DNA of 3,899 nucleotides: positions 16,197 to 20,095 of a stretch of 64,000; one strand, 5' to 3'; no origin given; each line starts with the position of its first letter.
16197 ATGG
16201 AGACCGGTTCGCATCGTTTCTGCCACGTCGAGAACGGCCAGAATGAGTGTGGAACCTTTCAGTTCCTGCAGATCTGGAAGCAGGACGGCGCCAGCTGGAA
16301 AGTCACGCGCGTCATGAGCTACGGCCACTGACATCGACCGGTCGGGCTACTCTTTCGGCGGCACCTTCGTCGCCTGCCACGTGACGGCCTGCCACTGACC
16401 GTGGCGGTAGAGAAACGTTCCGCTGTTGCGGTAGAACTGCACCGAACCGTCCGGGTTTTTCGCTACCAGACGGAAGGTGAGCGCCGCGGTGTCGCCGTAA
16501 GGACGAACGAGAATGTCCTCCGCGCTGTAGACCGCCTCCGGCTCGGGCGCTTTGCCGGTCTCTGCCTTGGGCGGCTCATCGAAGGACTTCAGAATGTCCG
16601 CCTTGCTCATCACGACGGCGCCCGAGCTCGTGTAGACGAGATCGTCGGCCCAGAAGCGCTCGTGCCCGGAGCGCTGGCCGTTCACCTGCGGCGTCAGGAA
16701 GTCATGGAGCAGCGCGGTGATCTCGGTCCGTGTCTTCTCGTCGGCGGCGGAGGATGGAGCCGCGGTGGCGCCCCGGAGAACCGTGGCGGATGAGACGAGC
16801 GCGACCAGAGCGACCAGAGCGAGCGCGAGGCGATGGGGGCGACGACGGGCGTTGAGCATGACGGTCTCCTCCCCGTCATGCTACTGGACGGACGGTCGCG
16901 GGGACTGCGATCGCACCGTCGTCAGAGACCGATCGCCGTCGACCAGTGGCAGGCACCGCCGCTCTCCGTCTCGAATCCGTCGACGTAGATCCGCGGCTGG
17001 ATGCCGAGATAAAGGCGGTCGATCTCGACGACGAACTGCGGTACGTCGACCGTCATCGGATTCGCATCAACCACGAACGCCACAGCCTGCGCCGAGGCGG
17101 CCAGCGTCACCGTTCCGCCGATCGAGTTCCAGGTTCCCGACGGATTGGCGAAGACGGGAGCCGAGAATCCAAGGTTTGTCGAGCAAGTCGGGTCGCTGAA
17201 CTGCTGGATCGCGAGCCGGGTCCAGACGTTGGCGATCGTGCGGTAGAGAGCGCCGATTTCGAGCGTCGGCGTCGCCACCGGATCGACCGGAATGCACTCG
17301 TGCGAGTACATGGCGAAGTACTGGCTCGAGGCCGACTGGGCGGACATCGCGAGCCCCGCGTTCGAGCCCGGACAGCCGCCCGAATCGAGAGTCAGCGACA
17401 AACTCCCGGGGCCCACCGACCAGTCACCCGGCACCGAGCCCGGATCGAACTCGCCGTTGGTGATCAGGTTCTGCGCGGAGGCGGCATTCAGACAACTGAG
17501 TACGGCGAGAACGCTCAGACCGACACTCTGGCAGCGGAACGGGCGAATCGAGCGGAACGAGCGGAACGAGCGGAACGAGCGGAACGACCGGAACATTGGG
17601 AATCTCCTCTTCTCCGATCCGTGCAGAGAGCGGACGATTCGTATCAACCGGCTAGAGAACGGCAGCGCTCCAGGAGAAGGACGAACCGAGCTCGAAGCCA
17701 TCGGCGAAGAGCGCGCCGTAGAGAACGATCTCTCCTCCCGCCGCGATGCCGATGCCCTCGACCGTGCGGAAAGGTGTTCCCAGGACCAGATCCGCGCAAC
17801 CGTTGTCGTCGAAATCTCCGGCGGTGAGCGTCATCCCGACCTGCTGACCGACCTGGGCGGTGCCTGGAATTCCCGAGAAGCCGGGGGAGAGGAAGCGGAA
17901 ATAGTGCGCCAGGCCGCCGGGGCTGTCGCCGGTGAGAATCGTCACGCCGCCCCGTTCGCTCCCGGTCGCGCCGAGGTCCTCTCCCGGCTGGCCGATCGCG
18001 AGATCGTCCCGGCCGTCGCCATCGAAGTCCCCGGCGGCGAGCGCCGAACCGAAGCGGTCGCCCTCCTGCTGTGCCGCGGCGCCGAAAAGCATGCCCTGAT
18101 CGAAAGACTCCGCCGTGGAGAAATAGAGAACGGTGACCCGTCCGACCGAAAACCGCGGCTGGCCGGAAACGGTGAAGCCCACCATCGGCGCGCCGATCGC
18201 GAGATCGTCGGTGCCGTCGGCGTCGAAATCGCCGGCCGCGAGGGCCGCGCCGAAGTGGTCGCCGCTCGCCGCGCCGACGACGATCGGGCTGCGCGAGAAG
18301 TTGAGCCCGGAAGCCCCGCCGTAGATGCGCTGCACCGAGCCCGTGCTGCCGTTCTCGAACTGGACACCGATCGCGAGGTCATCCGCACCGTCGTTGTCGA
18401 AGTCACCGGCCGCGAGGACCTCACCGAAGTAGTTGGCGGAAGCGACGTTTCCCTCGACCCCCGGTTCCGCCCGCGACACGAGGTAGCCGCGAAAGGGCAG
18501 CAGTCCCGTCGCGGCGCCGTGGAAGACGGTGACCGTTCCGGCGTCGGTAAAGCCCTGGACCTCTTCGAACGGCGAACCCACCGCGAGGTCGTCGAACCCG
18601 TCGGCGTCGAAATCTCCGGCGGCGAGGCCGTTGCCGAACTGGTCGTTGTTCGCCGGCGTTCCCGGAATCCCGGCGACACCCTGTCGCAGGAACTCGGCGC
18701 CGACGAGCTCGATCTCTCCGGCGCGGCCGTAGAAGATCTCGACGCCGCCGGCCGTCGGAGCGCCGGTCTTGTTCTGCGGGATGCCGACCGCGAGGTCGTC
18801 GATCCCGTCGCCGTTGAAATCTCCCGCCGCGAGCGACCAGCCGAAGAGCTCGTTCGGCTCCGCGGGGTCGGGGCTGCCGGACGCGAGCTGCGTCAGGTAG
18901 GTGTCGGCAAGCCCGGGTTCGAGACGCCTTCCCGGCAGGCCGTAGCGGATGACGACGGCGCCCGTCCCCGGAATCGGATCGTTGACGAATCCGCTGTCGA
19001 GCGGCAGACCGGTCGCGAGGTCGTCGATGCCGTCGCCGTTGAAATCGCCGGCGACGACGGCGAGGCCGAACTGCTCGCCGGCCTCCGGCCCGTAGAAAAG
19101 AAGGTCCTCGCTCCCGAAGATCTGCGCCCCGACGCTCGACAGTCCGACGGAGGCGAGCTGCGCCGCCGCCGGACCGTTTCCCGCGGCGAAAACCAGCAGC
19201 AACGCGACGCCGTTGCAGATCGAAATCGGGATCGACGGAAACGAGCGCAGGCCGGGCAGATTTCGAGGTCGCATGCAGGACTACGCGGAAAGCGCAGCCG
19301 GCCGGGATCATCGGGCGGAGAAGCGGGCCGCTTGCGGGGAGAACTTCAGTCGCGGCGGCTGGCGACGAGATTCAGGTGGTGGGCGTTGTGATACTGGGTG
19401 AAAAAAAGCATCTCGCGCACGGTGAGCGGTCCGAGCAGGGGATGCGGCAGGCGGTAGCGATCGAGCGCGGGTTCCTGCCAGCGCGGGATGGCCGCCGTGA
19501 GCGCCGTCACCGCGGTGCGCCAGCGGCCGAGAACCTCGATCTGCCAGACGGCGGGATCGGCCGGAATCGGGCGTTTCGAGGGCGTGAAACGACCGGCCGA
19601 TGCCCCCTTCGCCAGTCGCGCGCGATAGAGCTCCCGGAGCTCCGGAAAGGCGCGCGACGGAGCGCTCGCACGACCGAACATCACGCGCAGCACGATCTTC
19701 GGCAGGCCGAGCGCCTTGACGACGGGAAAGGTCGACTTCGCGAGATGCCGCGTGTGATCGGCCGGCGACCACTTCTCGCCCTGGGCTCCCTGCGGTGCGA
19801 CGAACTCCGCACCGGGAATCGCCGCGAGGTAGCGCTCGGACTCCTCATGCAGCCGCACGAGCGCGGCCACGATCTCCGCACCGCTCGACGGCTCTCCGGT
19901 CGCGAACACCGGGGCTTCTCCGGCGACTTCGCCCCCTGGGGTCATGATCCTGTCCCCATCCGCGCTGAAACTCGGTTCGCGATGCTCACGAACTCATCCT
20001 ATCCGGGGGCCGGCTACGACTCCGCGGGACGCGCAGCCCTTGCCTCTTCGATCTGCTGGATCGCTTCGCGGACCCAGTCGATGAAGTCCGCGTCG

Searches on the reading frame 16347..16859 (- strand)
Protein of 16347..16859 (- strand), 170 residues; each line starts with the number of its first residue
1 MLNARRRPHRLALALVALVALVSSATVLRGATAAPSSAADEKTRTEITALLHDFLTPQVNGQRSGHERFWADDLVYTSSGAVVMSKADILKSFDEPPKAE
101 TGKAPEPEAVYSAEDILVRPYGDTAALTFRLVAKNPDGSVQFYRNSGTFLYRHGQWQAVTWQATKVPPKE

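Call 74: search_protein_families(library=pfam, proteins=[window:16347-16859:-], max_evalue=0.001)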
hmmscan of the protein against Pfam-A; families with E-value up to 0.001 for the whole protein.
window:16347-16859:- (170 aa): 1 family
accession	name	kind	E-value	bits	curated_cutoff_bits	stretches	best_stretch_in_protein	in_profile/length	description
PF14534.12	DUF4440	-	2.4e-11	44.5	25.2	1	47-157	1-106/107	Domain of unknown function (DUF4440)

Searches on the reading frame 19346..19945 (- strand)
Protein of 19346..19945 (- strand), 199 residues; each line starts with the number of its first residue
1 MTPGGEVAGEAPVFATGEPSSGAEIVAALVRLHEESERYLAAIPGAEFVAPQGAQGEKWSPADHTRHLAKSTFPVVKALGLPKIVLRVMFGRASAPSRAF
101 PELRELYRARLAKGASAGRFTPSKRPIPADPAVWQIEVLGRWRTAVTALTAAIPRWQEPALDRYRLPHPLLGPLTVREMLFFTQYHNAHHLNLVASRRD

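Call 74: search_protein_families(library=pfam, proteins=[window:19346-19945:-], max_evalue=0.001)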
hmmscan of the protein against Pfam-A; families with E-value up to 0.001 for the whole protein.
window:19346-19945:- (199 aa): 1 family
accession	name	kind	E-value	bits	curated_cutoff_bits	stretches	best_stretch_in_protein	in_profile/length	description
PF12867.12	DinB_2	-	1e-09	39.4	24.8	1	56-192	27-126/128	DinB superfamily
